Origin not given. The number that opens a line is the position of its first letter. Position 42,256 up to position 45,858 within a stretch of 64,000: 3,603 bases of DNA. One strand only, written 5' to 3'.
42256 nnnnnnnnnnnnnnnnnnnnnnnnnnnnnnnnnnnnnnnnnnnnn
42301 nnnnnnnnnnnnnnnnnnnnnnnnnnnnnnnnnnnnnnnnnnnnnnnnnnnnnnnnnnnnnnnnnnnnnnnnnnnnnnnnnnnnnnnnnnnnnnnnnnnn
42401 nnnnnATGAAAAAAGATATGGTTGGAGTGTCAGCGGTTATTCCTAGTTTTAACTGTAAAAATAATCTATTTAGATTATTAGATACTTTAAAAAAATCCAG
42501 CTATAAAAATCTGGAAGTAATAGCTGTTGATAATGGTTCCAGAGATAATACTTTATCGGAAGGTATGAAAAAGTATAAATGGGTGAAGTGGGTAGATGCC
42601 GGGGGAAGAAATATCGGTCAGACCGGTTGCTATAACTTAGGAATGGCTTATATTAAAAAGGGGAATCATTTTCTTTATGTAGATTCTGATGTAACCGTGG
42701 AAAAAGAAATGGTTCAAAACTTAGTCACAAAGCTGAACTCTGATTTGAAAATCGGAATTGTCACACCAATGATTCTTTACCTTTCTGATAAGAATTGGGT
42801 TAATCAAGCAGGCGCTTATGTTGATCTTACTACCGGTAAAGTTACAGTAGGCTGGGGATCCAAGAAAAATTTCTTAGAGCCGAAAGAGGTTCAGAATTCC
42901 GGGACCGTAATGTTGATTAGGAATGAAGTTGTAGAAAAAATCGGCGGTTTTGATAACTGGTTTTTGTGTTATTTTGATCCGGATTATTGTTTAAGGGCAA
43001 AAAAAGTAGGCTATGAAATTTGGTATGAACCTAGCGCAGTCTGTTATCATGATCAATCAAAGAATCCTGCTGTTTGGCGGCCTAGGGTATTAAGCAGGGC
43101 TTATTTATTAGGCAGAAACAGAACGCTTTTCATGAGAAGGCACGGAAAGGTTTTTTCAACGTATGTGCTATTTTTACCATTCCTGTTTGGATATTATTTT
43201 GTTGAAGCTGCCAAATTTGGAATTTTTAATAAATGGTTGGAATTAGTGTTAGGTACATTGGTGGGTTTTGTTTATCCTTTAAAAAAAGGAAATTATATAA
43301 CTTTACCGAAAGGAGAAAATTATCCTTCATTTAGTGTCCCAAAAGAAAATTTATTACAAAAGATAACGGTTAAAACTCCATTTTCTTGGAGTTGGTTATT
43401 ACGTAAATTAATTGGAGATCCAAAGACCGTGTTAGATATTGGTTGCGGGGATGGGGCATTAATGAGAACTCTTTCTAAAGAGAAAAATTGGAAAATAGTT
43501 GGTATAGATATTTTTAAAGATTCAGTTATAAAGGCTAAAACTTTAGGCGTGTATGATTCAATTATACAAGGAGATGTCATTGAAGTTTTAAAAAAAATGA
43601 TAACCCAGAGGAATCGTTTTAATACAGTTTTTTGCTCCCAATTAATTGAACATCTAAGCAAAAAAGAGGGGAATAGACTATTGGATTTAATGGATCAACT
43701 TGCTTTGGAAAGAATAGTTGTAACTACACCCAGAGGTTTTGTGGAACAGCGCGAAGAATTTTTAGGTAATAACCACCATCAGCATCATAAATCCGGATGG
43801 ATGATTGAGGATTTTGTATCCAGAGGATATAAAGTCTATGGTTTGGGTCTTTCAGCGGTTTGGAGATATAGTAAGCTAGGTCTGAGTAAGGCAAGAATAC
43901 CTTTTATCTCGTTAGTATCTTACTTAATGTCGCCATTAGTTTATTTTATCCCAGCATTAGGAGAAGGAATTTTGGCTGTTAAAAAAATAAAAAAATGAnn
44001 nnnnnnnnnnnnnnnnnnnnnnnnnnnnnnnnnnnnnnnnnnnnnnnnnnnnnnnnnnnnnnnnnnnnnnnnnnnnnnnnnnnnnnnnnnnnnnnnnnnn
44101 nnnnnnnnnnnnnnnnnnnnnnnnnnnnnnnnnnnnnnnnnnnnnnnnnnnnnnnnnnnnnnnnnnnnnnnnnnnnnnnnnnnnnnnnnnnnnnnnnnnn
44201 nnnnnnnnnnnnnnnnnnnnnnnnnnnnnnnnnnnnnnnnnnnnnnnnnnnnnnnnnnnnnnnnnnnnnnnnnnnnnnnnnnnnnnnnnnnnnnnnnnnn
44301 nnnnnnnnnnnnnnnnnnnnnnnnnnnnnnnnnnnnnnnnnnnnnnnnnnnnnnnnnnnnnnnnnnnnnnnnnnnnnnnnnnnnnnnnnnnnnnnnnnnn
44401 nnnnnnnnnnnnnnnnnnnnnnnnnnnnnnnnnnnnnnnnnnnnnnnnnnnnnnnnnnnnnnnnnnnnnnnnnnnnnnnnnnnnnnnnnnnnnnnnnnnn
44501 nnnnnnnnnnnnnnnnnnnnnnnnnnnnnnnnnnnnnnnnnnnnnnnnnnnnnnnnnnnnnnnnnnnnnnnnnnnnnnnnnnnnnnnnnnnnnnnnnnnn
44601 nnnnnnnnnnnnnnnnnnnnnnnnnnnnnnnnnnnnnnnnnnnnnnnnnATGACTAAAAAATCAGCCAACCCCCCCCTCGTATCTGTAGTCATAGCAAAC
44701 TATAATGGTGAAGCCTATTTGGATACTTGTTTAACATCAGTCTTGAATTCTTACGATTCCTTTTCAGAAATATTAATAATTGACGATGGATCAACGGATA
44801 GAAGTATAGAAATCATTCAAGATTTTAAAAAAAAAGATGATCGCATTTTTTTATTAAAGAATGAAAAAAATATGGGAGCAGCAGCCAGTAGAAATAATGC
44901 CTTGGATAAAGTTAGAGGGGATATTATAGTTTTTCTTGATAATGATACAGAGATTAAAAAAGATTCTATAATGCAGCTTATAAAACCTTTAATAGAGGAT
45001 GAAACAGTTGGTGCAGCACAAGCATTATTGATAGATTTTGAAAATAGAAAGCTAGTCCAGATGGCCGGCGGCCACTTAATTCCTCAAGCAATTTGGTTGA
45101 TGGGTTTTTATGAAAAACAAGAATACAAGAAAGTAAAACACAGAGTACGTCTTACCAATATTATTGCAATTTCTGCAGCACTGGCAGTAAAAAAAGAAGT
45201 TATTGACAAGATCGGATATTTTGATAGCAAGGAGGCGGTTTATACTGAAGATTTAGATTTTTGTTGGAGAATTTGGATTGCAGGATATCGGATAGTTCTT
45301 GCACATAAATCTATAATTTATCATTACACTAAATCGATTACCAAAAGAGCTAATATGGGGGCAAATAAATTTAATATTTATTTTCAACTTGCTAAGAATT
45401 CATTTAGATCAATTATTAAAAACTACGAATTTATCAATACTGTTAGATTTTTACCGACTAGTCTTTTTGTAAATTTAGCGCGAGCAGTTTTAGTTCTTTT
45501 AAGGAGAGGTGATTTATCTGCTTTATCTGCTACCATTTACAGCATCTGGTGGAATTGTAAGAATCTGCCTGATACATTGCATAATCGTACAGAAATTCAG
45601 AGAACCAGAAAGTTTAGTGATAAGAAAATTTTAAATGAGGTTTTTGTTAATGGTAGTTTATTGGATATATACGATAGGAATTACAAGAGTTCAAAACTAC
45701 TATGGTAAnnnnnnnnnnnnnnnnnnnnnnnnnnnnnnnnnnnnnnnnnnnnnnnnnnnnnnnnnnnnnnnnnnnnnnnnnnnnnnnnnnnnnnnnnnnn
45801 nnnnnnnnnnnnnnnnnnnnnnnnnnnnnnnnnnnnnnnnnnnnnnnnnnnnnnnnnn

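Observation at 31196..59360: Four-member family of AftD/DUF3367-like giant membrane proteins with a shared C-terminal '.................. + TM helix' signature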

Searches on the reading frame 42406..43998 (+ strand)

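Call 4: search_protein_families(library=pfam, proteins=[window:42406-43998:+], max_evalue=0.01)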
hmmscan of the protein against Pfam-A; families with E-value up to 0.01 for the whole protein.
window:42406-43998:+ (530 aa): 16 families
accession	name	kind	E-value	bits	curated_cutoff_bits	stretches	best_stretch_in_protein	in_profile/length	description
PF00535.33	Glycos_transf_2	-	1.6e-15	57.8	23.3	1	9-179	1-167/168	Glycosyl transferase family 2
PF13641.12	Glyco_tranf_2_3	-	1e-11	45.7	27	1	8-222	3-218/230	Glycosyltransferase like family 2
PF13649.12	Methyltransf_25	-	1.1e-09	39.3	27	1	342-428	1-88/97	Methyltransferase domain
PF07021.18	MetW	-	4.7e-09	36.6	21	1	332-451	7-120/193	Methionine biosynthesis protein MetW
PF13847.12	Methyltransf_31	-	1e-08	35.4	27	1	340-420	5-90/145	Methyltransferase domain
PF10111.15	Glyco_tranf_2_2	-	1.2e-08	35.3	27.3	1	10-220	2-221/276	Glycosyltransferase like family 2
PF08242.18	Methyltransf_12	-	3e-08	34.7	30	1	343-421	1-82/98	Methyltransferase domain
PF13489.12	Methyltransf_23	-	5.4e-08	33.2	27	1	336-451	20-128/164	Methyltransferase domain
PF13506.12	Glyco_transf_21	-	1.2e-07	31.9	21.7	1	89-184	34-122/174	Glycosyl transferase family 21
PF08241.18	Methyltransf_11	-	3.1e-07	31.4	21.2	1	343-422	1-76/95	Methyltransferase domain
PF13632.12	Glyco_trans_2_3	-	1.9e-06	28.3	27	1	89-265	2-176/198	Glycosyl transferase family group 2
PF01728.25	FtsJ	-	0.0007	20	24.1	1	338-463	21-146/181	FtsJ-like methyltransferase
PF02353.26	CMAS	-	0.0016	18.2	27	1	340-422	64-145/273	Mycolic acid cyclopropane synthetase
PF02390.23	Methyltransf_4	-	0.0024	17.8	24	1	340-378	3-42/173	Putative methyltransferase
PF08003.17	Methyltransf_9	-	0.0025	17.3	23.8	1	327-435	103-212/315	Protein of unknown function (DUF1698)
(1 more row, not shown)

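Call 52: search_protein_families(library=ncbifam, proteins=[window:42406-43998:+], max_evalue=0.001)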
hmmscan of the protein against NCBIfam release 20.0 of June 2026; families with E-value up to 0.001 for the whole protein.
window:42406-43998:+ (530 aa): 31 families (the best 25 are shown)
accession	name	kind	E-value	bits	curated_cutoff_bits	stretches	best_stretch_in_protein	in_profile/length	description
TIGR03965.1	mycofact_glyco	equivalog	6.1e-20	71.5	280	1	6-248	74-309/467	mycofactocin biosynthesis glycosyltransferase MftF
TIGR01556.1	rhamnosyltran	subfamily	3.3e-17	62.6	200.55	1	25-215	10-200/281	rhamnosyltransferase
TIGR03937.1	PgaC_IcaA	equivalog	1.3e-15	57.3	422.3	1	3-214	42-249/407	poly-beta-1,6-N-acetyl-D-glucosamine synthase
NF041875.1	EPS_EpsD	equivalog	5.6e-14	52.3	370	1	8-249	1-237/325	exopolysaccharide biosynthesis glycosyltransferase EpsD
TIGR02081.1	metW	equivalog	8.2e-12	45.1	189.5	1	334-452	9-121/194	methionine biosynthesis protein MetW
NF038299.1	EPS_HpsN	equivalog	9.6e-12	44.5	425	1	8-215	3-220/317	hormogonium polysaccharide biosynthesis glycosyltransferase HpsN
NF007482.0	PRK10073.1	equivalog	4.8e-10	39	423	1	2-110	2-110/334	glycosyltransferase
TIGR01983.1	UbiG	equivalog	2.2e-09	36.9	102.95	1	340-420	51-132/228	bifunctional 2-polyprenyl-6-hydroxyphenol methylase/3-demethylubiquinol 3-O-methyltransferase UbiG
TIGR03111.1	glyc2_xrt_Gpos1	hypoth_equivalog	4.4e-09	35.6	363.95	1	7-134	50-178/439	TIGR03111 family XrtG-associated glycosyltransferase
TIGR04074.1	bacter_Hen1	equivalog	1.6e-07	30.2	340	1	339-472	283-426/462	3' terminal RNA ribose 2'-O-methyltransferase Hen1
TIGR04283.1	glyco_like_mftF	equivalog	5.2e-07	29.5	182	1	8-113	1-100/221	TIGR04283 family arsenosugar biosynthesis glycosyltransferase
TIGR02021.1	BchM-ChlM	equivalog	1.3e-06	28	158.9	1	338-446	54-161/218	magnesium protoporphyrin IX methyltransferase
NF045667.1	MTase_DVU1556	equivalog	1.6e-06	27.7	155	1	340-381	24-65/213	DVU_1556 family methyltransferase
NF045692.1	OglycostaseCruG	equivalog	2.3e-06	26.8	600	1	5-184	40-223/386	2'-O-glycosyltransferase CruG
NF004851.0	PRK06202.1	equivalog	5.5e-06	26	243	1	337-439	59-164/237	hypothetical protein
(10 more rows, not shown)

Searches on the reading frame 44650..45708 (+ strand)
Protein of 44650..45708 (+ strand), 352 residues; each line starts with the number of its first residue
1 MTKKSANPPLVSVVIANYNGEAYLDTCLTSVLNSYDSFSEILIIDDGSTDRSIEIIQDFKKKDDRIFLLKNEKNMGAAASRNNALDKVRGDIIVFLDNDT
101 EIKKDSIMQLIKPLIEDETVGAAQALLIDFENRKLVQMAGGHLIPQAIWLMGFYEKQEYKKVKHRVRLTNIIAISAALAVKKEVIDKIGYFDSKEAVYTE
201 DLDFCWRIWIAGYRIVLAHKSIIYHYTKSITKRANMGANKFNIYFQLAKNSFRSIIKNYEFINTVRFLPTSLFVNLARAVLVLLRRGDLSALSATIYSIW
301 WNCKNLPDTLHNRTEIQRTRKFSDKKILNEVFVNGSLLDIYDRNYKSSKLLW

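Call 28: search_protein_families(library=pfam, proteins=[window:44650-45708:+], max_evalue=0.001)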
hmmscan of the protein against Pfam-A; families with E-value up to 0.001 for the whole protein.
window:44650-45708:+ (352 aa): 5 families
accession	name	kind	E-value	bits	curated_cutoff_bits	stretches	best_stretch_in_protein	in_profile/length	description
PF00535.33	Glycos_transf_2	-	2.5e-34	119.1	23.3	1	12-188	1-167/168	Glycosyl transferase family 2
PF13641.12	Glyco_tranf_2_3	-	6.5e-19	69.3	27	1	8-229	1-215/230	Glycosyltransferase like family 2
PF10111.15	Glyco_tranf_2_2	-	2e-12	47.6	27.3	1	12-210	1-201/276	Glycosyltransferase like family 2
PF13632.12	Glyco_trans_2_3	-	1.7e-09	38.3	27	1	92-236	1-133/198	Glycosyl transferase family group 2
PF13506.12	Glyco_transf_21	-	0.00021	21.3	21.7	1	83-226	24-155/174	Glycosyl transferase family 21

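Call 52: search_protein_families(library=ncbifam, proteins=[window:44650-45708:+], max_evalue=0.001)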
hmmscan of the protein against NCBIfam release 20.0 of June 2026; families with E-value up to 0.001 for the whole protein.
window:44650-45708:+ (352 aa): 26 families (the best 25 are shown)
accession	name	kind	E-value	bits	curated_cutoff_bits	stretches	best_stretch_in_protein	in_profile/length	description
TIGR03937.1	PgaC_IcaA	equivalog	2.8e-24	85.8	422.3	1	4-123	40-159/407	poly-beta-1,6-N-acetyl-D-glucosamine synthase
NF007482.0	PRK10073.1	equivalog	6.7e-21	74.6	423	1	8-112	5-108/334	glycosyltransferase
NF047683.1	TeichurnBiosyTuaG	equivalog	8.5e-21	74.7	400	1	7-112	4-109/252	teichuronic acid biosynthesis protein TuaG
TIGR03965.1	mycofact_glyco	equivalog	2.6e-20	72.8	280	1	7-225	72-280/467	mycofactocin biosynthesis glycosyltransferase MftF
NF041875.1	EPS_EpsD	equivalog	5.5e-20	72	370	1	11-230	1-211/325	exopolysaccharide biosynthesis glycosyltransferase EpsD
NF050050.1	ProtGlycPglI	equivalog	2.8e-17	63.1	500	1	9-113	2-107/306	GalNAc(5)-diNAcBac-PP-undecaprenol beta-1,3-glucosyltransferase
NF041394.1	GtaseAglG_Halo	equivalog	2.1e-16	60.1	440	1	11-194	3-177/304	glucosyl-dolichyl phosphate glucuronosyltransferase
TIGR04283.1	glyco_like_mftF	equivalog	2.4e-16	60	182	1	11-223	1-183/221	TIGR04283 family arsenosugar biosynthesis glycosyltransferase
NF038299.1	EPS_HpsN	equivalog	4.8e-16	58.6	425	1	9-268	1-263/317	hormogonium polysaccharide biosynthesis glycosyltransferase HpsN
TIGR04242.1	nodulat_NodC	equivalog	3e-15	56.1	550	1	4-134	43-174/395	chitooligosaccharide synthase NodC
NF038302.1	EPS_HpsE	equivalog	5.7e-15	55.1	300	1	11-125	3-122/307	hormogonium polysaccharide biosynthesis glycosyltransferase HpsE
NF053739.1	GlytfEpsEBac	equivalog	6e-14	51.7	450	1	9-99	1-92/265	glycosyltransferase EpsE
TIGR03111.1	glyc2_xrt_Gpos1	hypoth_equivalog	4e-13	49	363.95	1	4-224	44-265/439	TIGR03111 family XrtG-associated glycosyltransferase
NF047588.1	GlcsyltransPgfSStrep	equivalog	2.5e-10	40.1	500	1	11-113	3-109/308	glycosyltransferase PgfS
NF007986.1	PRK10714.1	equivalog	8.8e-10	38.1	529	1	11-133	8-135/316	undecaprenyl-phosphate 4-deoxy-4-formamido-L-arabinose transferase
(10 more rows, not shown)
